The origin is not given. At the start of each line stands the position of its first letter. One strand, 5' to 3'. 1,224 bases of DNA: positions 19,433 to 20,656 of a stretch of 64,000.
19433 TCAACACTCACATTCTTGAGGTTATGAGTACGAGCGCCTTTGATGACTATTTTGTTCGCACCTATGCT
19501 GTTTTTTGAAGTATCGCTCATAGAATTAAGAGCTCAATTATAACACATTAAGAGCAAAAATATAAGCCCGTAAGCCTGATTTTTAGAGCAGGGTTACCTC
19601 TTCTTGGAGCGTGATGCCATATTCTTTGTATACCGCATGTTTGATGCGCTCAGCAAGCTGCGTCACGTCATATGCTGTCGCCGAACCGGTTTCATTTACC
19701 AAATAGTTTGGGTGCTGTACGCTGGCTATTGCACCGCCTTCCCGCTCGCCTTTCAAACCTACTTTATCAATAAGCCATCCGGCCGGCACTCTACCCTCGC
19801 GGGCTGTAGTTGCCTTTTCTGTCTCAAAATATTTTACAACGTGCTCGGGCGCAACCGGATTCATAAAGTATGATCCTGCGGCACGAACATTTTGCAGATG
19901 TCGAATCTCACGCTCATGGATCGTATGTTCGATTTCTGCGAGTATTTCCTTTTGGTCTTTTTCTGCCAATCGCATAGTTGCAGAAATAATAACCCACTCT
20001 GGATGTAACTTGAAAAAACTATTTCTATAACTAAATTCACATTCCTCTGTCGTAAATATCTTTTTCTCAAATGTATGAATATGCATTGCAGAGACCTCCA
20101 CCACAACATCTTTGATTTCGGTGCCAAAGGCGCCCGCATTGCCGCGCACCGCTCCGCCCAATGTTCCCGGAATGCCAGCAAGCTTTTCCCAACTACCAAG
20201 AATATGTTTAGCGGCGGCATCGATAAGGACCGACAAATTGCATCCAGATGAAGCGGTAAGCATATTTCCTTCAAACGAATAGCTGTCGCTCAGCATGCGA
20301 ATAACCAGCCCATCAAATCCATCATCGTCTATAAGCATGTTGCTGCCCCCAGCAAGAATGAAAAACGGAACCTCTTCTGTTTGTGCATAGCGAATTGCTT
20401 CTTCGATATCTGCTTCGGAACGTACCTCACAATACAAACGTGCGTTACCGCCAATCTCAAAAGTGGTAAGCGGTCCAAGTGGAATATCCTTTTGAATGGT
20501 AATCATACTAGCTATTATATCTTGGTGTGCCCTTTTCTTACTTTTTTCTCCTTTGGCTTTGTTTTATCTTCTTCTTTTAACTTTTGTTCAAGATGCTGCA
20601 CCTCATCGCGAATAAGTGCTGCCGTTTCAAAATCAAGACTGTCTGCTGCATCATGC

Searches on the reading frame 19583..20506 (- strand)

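Call 75: search_protein_families(library=pfam, proteins=[window:19583-20506:-], max_evalue=0.00001)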
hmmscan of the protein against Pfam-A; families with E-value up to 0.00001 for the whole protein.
window:19583-20506:- (307 aa): 2 families
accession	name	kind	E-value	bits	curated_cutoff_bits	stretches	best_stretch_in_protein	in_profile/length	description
PF02873.21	MurB_C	-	3.6e-24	85.3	27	1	188-306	2-98/99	UDP-N-acetylenolpyruvoylglucosamine reductase, C-terminal domain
PF01565.28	FAD_binding_4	-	2.7e-18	66.4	26.4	1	24-140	3-128/139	FAD binding domain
